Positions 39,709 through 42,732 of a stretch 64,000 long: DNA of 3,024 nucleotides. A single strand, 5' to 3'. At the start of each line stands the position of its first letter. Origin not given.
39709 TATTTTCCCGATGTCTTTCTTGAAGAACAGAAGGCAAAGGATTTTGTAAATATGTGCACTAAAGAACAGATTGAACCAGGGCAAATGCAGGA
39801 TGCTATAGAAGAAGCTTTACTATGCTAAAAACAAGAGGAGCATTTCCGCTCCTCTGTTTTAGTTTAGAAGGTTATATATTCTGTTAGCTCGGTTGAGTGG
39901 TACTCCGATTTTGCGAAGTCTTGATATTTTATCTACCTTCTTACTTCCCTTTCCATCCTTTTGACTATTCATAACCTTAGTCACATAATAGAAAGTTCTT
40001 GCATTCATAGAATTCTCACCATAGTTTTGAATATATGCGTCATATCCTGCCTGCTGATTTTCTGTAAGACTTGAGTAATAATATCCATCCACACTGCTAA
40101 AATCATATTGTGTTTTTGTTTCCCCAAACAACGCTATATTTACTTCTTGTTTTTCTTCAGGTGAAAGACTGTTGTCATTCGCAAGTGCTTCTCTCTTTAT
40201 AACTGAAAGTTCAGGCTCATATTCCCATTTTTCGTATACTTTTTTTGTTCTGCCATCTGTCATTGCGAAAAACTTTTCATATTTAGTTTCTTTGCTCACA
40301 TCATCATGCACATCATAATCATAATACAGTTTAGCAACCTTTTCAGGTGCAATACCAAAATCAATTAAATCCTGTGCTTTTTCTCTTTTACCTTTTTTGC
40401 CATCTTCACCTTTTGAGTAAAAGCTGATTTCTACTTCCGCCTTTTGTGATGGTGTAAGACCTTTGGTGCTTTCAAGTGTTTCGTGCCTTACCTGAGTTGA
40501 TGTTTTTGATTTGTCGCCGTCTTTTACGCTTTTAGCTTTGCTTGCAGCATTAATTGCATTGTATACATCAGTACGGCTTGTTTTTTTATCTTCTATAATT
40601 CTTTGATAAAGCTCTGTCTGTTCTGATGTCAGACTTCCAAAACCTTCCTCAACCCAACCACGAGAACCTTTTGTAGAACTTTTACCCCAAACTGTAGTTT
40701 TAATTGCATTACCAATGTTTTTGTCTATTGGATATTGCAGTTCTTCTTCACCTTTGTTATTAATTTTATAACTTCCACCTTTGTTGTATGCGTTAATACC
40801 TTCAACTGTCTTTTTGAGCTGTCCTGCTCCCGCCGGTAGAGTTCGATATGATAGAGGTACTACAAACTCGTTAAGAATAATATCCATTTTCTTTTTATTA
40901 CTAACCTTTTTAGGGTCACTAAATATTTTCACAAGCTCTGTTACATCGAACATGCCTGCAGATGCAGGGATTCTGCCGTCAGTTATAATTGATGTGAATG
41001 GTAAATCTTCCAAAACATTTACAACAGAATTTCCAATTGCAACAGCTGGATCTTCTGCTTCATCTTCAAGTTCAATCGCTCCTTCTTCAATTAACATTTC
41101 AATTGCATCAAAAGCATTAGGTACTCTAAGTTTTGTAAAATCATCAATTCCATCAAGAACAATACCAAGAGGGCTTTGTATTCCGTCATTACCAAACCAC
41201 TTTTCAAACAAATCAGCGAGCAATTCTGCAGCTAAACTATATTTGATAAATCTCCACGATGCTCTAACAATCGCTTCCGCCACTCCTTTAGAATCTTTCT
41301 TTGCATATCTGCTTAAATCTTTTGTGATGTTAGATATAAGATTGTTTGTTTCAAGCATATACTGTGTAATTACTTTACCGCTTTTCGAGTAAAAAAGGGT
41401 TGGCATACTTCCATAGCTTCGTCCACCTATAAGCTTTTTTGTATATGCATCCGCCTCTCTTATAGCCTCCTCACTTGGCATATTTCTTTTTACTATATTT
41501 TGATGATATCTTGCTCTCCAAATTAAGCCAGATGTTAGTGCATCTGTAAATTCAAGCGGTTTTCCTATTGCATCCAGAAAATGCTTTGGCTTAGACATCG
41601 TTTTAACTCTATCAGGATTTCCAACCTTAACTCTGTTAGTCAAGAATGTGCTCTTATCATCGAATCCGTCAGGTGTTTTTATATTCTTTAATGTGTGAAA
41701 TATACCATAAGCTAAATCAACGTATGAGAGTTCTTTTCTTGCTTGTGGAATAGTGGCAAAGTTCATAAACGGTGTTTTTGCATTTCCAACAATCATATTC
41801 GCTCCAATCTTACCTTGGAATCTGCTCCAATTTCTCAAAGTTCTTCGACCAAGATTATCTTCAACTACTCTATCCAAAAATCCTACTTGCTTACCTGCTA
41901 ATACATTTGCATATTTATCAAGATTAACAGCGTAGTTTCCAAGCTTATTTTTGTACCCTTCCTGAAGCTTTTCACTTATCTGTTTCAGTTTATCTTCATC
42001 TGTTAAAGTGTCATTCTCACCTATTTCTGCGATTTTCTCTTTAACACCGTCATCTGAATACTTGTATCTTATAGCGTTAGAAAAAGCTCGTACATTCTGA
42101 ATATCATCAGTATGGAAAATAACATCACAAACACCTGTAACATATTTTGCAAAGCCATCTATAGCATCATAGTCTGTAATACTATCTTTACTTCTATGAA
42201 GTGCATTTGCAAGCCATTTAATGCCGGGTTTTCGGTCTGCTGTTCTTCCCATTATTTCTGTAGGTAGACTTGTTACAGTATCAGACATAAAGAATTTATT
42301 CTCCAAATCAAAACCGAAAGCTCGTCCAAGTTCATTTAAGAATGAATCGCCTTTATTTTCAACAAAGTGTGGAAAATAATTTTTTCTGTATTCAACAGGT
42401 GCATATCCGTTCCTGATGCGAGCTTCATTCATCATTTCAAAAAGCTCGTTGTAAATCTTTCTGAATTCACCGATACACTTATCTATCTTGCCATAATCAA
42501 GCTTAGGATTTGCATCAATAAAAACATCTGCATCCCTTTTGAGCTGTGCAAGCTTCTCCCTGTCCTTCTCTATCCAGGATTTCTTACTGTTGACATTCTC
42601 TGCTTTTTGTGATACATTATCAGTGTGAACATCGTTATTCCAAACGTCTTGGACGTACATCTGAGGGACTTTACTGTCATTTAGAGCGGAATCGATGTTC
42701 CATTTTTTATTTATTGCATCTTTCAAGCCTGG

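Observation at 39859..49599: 3246-aa polyvalent-type giant protein with two HExxH metallopeptidase motifs, encoded at the end of a phage late operon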

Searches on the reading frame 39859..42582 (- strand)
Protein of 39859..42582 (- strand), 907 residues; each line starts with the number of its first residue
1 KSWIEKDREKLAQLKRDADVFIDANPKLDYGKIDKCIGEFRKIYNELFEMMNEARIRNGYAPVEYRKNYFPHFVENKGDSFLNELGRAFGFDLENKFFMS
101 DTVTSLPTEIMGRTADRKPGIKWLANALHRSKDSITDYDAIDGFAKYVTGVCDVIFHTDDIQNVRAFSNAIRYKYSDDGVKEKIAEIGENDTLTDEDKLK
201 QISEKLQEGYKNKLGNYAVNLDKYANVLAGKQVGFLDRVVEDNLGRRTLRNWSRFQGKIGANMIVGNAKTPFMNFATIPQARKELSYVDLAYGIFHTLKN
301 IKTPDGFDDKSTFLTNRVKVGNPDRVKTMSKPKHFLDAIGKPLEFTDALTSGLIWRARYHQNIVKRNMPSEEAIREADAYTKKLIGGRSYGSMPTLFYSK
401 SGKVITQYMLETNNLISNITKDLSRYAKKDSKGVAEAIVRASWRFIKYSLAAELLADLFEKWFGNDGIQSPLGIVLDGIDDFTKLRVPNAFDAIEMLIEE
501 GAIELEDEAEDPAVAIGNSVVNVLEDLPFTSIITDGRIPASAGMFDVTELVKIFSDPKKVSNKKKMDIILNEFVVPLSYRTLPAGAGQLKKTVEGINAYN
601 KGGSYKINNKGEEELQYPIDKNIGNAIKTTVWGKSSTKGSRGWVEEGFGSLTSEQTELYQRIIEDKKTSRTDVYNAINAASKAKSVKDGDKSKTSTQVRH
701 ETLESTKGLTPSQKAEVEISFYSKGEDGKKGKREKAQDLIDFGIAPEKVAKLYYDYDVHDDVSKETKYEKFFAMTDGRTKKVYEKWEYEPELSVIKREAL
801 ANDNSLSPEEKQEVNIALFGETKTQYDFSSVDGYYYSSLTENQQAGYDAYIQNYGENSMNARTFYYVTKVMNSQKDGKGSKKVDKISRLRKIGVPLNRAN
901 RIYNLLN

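Call 17: search_solved_structures(query=window:39859-42582:-, max_evalue=1)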
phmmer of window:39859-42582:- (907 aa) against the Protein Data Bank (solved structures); distinct sequences matched with E-value up to 1: 1.
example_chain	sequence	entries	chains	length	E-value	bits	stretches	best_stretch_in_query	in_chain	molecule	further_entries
2rbg_A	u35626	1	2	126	0.098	14.1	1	35-111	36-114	Putative uncharacterized protein ST0493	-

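Call 19: search_dna_similar(query=window:39862-42582:-, collection=phages, mode=protein, max_rows=30)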
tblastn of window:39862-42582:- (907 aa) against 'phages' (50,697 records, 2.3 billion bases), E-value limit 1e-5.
Records with a match: 1; places in all: 1; records where one place covers at least 80% of the query: 0.
Best place of each record, by identity: <60% 1.
By first word of the organism name: Bacteriophage 1.
By host as written in the record: - 1.
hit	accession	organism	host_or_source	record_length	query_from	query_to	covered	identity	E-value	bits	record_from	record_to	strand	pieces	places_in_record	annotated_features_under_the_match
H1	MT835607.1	Bacteriophage sp.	human fecal samples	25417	25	670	71%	33.8%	5e-103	358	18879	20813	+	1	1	record has no annotation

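Call 20: find_homologous_proteins(query=window:39862-42582:-, max_evalue=0.00001)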
Query window:39862-42582:- (907 aa): 31 proteins with E <= 0.00001 among 8000 candidates.
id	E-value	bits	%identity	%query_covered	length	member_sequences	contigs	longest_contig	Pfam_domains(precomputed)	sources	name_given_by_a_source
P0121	2.8e-112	395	37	73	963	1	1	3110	-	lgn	-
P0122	2.0e-110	389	36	75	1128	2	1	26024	-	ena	-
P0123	1.0e-106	376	36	71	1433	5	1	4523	-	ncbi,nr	ncbi:MAG: hypothetical protein Q4A04_10070 [Eubacteriales bacterium]|nr:hypothetical protein [Eubact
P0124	7.6e-99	350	34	70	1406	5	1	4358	-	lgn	-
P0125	1.7e-97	346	35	71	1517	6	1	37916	-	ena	-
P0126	8.3e-96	340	34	73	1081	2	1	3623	-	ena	-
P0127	1.8e-95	339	34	76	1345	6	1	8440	-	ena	-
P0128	2.7e-89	319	37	69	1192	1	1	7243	-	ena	-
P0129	6.7e-88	314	34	69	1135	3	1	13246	-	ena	-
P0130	1.2e-85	307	43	42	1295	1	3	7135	PF01554.24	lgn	-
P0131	2.8e-85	305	33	76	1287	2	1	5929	-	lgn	-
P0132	3.2e-85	305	31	78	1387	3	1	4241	PF01551.30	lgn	-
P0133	4.6e-85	305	32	80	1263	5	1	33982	-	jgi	jgi:uncharacterized protein YqeY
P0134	1.2e-83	300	32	76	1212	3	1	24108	-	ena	-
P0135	2.3e-83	299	33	78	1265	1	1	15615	-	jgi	jgi:hypothetical protein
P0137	3.3e-82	295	32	76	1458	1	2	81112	PF18812.7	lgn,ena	-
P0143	1.8e-76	276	31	71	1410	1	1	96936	-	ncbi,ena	-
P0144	2.8e-70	256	30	73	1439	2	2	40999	-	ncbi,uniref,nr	ncbi:hypothetical protein P9726_03320 [Geobacillus stearothermophilus]|uniref:hypothetical protein n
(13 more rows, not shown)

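Call 32: find_related_loci(query=A1, collection=genome_contigs, flank=10000)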
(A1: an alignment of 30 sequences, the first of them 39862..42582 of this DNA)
Query A1 (907 aa) in genome_contigs; peptide patterns used: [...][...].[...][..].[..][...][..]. (x = any residue, [..] = any of these).
147 stretches matched a pattern; 100 encode a relative of the query (tblastn E <= 1e-3); the best 80 are kept; 80 distinct loci.
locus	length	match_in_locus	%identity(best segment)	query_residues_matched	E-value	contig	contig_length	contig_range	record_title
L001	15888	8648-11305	51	7-906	0e+0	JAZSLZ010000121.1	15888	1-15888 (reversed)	MAG: Clostridia bacterium isolate T1900044556_TS20190022.MAGScoT_cleanbin_000014 SGB_301_k141_524615, whole genome shotg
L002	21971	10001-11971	40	20-698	2e-135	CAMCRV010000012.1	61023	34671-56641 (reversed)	MAG: uncultured Clostridia bacterium isolate SRR17382104_bin.54_metaWRAP_v1.3_MAG genome assembly, contig: ERZ10544615.2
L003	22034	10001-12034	37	5-706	5e-126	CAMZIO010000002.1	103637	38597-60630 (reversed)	MAG TPA_asm: uncultured Clostridia bacterium isolate SRR10912534_bin.66_metaWRAP_v1.3_MAG genome assembly, contig: ERZ14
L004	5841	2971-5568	32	5-906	3e-124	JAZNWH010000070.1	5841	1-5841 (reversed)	MAG: Clostridia bacterium isolate T1900044784_TS20190250.MAGScoT_cleanbin_000041 SGB_2602_k141_1729457, whole genome sho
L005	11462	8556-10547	37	23-704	2e-122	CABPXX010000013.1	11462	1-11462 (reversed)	MAG TPA_asm: uncultured Clostridiales bacterium isolate MGYG-HGUT-00339 genome assembly, contig: GUT_GENOME007057_13, wh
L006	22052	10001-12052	36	5-707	1e-120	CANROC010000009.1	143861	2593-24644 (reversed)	MAG: uncultured Oscillospiraceae bacterium isolate Lapin-020__bin26 genome assembly, contig: Lapin-020__NODE_58_length_1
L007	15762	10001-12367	33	5-848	3e-120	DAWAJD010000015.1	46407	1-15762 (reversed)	MAG TPA_asm: Butyricicoccaceae bacterium isolate gSpreadC_ID_770 NODE_303_length_46407_cov_7.068800, whole genome shotgu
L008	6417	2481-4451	36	5-677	3e-120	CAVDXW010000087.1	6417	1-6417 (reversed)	Bacteroidaceae bacterium isolate H07675-L1_cleanbin_000031 genome assembly, contig: Spades_H07675-L1_contig_9278, whole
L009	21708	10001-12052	36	5-707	1e-119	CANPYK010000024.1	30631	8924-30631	MAG: uncultured Oscillospiraceae bacterium isolate Lapin-004__bin88 genome assembly, contig: Lapin-004__NODE_1743_length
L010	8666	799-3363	32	1-894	3e-120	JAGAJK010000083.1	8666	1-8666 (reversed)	MAG: Clostridia bacterium isolate RGIG8497 Water_deer_Cecum-1__c323246, whole genome shotgun sequence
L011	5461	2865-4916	36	5-707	2e-119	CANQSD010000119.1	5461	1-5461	MAG: uncultured Oscillospiraceae bacterium isolate Lapin-021__bin36 genome assembly, contig: Lapin-021__NODE_18117_lengt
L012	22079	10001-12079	34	5-706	2e-118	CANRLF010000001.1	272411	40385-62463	MAG: uncultured Oscillospiraceae bacterium isolate Lapin-033__bin58 genome assembly, contig: Lapin-033__NODE_6_length_27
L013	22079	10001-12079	35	1-703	2e-118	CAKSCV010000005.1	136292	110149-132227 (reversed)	MAG: uncultured Eubacteriales bacterium isolate REFINED_METABAT215_TOP10_CONTIGS_1500_ASSEMBLY_K77_MERGED__Hadza_MoBio_h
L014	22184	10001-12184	32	6-783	2e-117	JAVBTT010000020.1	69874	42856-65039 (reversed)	MAG: Oscillospiraceae bacterium isolate EPI_MAG_00258 c_000012350736, whole genome shotgun sequence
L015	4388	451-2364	35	5-659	6e-118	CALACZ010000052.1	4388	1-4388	MAG TPA_asm: uncultured Firmicutes bacterium isolate SRR1747065_bin.135_CONCOCT_v1.1_MAG genome assembly, contig: ERZ808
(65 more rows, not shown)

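Call 36: search_protein_families(library=phrogs, proteins=[window:39862-42582:-], max_evalue=0.001)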
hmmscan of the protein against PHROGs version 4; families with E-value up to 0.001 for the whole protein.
window:39862-42582:- (907 aa): 0 families

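Call 37: predict_structure(alignment_id=A1)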
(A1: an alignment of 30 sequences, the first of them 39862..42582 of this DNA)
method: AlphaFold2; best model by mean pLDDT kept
length: 907 residues; sequences in the alignment: 30
mean_pLDDT: 62.0   pTM: 0.46
mean pLDDT of the five models: 62.0, 61.6, 57.1, 56.6, 55.9
residues with pLDDT >= 90: 31; 70-90: 294; 50-70: 338; < 50: 244
segments of 3 or more residues with pLDDT < 50: 1-25, 66-80, 82-143, 145-147, 153-155, 230-241, 319-334, 389-410, 412-414, 507-509, 527-540, 757-769, 774-796, 820-829, 875-879
pLDDT, mean of each block of 10 residues (from residue 1): 35 43 51 57 64 57 48 33 43 33 31 33 31 36 48 53 70 77 84 75 71 59 56 45 48 56 61 69 81 84 75 62 33 52 72 90 90 85 63 39 41 51 53 61 68 69 60 66 64 68 57 61 49 37 64 75 80 68 65 85 90 91 82 80 77 89 82 88 66 71 81 79 57 63 63 52 46 43 35 46 60 52 42 71 80 76 78 54 69 72 68
secondary structure, 60 per line:
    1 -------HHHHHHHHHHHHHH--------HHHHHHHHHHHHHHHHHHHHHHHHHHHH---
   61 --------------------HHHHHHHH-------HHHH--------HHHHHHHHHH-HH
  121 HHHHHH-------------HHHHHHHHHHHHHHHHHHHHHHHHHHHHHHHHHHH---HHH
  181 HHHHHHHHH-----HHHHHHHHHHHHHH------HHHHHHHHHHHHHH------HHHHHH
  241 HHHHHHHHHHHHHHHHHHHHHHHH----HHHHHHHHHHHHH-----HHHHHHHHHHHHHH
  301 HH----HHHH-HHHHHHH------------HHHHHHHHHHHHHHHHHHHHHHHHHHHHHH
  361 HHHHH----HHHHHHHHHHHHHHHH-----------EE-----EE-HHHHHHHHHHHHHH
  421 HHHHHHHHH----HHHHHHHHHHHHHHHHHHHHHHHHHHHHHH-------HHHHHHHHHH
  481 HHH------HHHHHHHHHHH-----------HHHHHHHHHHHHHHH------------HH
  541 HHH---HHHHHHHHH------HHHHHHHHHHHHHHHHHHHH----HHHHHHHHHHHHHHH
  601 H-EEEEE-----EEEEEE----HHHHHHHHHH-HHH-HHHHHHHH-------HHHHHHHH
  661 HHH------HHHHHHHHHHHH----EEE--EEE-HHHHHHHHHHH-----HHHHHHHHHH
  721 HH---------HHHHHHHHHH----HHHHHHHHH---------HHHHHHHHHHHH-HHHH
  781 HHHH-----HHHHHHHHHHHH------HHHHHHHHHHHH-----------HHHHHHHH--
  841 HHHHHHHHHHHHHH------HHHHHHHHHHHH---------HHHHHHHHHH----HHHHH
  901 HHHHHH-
elements in order (helices of 4 or more, strands of 3 or more residues): H8-21 H30-57 H81-88 H96-99 H108-117 H119-126 H140-174 H178-189 H195-208 H215-228 H235-264 H269-281 H287-302 H307-310 H312-318 H331-365 H370-385 H407-429 H434-463 H471-483 H490-500 H512-526 H539-543 H547-555 H562-581 H586-601 E603-607 E613-618 H623-632 H638-645 H653-663 H670-681 E686-688 E691-693 H695-705 H711-722 H732-741 H746-754 H764-775 H777-784 H790-801 H808-819 H831-838 H841-854 H861-872 H882-891 H896-906

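Call 41: fold_search(model_id=the predicted structure, library=pdb)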
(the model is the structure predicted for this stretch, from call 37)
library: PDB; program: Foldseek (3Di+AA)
matches with E <= 10: 63; with E <= 0.001: 0
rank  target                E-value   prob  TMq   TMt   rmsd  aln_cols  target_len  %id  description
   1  1st6                  2.1e-01  0.11  0.10  0.10  32.8       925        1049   12  Crystal structure of a cytoskeletal protein (released 2004-08-03)
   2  7usd_A                5.5e-01  0.06  0.10  0.08  34.6      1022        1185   10  Cryo-EM structure of D-site Rac1-bound WAVE Regulatory Complex (released 2022-09-21)
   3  8cq0_A                1.5e+00  0.03  0.06  0.04  29.2       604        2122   10  Photorhabdus luminescens TcdA1 prepore-to-pore intermediate, K567W K2008W mutant (released 2024-03-13)
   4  8cpz_A                1.5e+00  0.02  0.06  0.04  29.0       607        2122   11  Photorhabdus luminescens TcdA1 prepore-to-pore intermediate, K1179W mutant (released 2024-03-13)
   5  9g9p_A                1.6e+00  0.04  0.07  0.12  24.7       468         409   12  Lipid III flippase WzxE with NB10 and NB7 nanobodies in inward-facing conformation - crystal 2 (released 2025-01-22)
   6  5fu7_A                2.4e+00  0.04  0.08  0.12  26.9       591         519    9  drosophila nanos NBR peptide bound to the NOT module of the human CCR4-NOT complex (released 2016-03-23)
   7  7ktu                  2.5e+00  0.02  0.09  0.08  42.6      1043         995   11  Cryogenic electron microscopy model of full-length human metavinculin H1'-parallel conformation 1 (released 2021-01-27)
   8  3e4b_B                3.1e+00  0.06  0.08  0.15  25.8       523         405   11  Crystal structure of AlgK from Pseudomonas fluorescens WCS374r (released 2009-08-25)
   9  8cq2_A                3.3e+00  0.02  0.06  0.04  29.0       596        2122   11  Photorhabdus luminescens TcdA1 prepore-to-pore intermediate, C16S, C20S, C870S, T1279C mutant (released 2024-03-13)
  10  9c1f_B                3.5e+00  0.01  0.07  0.03  39.3       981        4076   11  Mink RyR3 in open conformation bound to Ca2+/ATP/caffeine (released 2024-10-16)
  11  8r5h_A                3.6e+00  0.05  0.10  0.13  24.4       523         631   12  Ubiquitin ligation to neosubstrate by a cullin-RING E3 ligase & Cdc34: NEDD8-CUL2-RBX1-ELOB/C-VHL-MZ1 with trapped UBE (released 2024-02-21)
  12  9sob_D                3.6e+00  0.02  0.10  0.08  29.4       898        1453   11  Structural Model of the Nuclear Pore Complex in Arabidopsis thaliana (released 2025-11-05)
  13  7sqc_W0               3.8e+00  0.01  0.06  0.06  75.0       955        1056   10  Ciliary C1 central pair apparatus isolated from Chlamydomonas reinhardtii (released 2022-04-13)
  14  9g71_A                3.9e+00  0.02  0.05  0.09  31.8       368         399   11  Cryo-EM structure of TTYH2 in complex with lipids in GDN (released 2025-05-21)
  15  4pjw_A                3.9e+00  0.02  0.09  0.09  35.1      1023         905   10  crystal structure of human Stromal Antigen 2 (SA2) in complex with Sister Chromatid Cohesion protein 1 (Scc1), with bo (released 2014-08-27)
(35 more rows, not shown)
